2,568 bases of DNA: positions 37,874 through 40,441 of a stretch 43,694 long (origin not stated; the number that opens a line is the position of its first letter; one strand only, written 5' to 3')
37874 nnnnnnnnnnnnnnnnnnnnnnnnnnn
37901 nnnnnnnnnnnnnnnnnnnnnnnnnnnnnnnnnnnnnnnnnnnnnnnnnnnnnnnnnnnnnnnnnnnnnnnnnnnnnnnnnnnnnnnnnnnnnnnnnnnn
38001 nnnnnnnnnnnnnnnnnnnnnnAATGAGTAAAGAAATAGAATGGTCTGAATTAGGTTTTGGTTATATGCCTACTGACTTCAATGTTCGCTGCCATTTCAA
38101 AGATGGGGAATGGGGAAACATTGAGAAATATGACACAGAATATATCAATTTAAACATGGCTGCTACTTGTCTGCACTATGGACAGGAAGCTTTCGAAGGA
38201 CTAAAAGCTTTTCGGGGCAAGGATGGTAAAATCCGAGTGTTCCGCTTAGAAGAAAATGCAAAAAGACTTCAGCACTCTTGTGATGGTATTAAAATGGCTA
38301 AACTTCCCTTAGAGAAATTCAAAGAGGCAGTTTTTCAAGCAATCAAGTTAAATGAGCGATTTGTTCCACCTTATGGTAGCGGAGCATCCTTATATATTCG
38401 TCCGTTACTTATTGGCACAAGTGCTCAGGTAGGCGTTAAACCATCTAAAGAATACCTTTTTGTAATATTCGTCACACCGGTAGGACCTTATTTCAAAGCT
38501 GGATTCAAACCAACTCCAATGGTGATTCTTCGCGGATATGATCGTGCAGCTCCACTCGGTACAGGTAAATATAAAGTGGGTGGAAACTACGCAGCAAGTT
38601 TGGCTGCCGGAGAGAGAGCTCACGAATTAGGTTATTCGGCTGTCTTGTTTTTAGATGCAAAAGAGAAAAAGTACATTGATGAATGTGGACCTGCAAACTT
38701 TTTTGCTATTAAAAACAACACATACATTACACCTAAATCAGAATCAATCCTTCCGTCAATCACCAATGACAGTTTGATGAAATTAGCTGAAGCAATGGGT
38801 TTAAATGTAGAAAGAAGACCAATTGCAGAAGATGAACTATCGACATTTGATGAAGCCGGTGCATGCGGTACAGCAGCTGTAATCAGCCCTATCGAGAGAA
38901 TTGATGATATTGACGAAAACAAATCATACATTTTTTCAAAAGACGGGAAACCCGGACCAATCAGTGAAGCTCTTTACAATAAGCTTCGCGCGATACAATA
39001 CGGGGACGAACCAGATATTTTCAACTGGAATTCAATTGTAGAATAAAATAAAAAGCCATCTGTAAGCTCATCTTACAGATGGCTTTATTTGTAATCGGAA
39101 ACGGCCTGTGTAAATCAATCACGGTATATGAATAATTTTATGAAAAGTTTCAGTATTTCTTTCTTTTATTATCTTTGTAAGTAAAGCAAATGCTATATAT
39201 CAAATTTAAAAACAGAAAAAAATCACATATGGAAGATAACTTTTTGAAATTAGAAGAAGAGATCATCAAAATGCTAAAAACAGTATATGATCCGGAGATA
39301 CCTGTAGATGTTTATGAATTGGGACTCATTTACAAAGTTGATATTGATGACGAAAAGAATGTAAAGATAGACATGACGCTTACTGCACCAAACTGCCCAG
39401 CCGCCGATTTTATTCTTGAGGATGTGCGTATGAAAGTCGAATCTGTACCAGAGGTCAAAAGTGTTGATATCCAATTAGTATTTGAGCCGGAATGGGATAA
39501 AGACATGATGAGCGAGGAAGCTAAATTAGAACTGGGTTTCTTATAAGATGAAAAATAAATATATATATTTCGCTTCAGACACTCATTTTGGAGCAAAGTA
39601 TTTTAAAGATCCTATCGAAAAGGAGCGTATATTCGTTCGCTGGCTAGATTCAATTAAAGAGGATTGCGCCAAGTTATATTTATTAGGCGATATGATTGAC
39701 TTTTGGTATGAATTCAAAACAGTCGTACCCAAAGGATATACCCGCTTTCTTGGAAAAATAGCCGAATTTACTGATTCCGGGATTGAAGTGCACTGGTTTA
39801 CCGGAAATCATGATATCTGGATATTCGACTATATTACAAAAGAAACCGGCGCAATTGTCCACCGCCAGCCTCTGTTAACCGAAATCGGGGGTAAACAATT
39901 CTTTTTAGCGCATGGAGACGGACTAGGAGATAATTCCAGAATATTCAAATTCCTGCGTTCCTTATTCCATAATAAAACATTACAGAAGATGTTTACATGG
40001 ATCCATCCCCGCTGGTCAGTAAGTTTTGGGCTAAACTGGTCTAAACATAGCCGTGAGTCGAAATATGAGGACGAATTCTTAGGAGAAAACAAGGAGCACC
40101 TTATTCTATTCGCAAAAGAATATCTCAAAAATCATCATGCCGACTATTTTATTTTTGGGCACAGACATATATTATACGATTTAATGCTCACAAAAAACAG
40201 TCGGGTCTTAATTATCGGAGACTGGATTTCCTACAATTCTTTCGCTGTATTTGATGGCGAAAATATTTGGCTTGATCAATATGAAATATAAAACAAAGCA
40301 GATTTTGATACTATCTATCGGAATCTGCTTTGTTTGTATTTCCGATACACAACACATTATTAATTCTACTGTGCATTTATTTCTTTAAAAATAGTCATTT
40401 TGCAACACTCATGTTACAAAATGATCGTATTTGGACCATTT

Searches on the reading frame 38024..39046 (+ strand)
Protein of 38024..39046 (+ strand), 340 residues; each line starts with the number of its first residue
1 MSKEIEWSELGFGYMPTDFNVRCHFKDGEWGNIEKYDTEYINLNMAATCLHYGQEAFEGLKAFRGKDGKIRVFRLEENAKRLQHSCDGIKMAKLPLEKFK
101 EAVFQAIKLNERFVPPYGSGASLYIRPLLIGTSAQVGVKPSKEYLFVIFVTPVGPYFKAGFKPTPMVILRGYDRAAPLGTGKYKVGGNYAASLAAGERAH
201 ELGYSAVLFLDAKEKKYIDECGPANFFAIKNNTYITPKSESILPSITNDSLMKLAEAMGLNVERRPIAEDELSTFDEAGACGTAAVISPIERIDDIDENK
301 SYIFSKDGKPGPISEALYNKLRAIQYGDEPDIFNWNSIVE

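Call 15: search_protein_families(library=pfam, proteins=[window:38024-39046:+], max_evalue=0.1)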
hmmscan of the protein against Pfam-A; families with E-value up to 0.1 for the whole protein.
window:38024-39046:+ (340 aa): 1 family
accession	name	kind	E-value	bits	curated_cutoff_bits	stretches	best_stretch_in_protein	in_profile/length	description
PF01063.24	Aminotran_4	-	1.4e-35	123.6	28.5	1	56-293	2-223/223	Amino-transferase class IV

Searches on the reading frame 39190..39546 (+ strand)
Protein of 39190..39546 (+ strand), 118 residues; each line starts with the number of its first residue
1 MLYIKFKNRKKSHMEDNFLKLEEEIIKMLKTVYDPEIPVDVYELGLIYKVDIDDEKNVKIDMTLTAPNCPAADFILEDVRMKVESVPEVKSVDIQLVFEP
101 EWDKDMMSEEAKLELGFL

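Call 9: search_protein_families(library=pfam, proteins=[window:39190-39546:+])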
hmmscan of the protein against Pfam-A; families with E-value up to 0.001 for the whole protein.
window:39190-39546:+ (118 aa): 1 family
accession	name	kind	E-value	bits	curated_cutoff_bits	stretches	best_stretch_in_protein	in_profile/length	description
PF01883.24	FeS_assembly_P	-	9.6e-23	80.7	23.5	1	22-93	1-72/73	Iron-sulfur cluster assembly protein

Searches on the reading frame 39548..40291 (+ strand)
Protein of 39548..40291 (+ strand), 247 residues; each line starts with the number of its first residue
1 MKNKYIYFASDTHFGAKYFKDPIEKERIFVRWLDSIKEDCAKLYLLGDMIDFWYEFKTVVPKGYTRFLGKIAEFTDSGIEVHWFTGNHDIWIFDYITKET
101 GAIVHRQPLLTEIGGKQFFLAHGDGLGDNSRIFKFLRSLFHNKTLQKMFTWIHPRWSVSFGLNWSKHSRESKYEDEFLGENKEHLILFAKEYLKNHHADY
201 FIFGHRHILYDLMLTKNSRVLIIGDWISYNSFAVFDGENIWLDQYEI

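Call 9: search_protein_families(library=pfam, proteins=[window:39548-40291:+])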
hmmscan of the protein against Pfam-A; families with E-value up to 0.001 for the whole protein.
window:39548-40291:+ (247 aa): 2 families
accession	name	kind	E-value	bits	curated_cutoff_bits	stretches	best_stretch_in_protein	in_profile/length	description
PF00149.33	Metallophos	-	2.8e-08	34.9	21.5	1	6-208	3-190/191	Calcineurin-like phosphoesterase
PF12850.12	Metallophos_2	-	4.3e-05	24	27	0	6-132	3-96/154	Calcineurin-like phosphoesterase superfamily domain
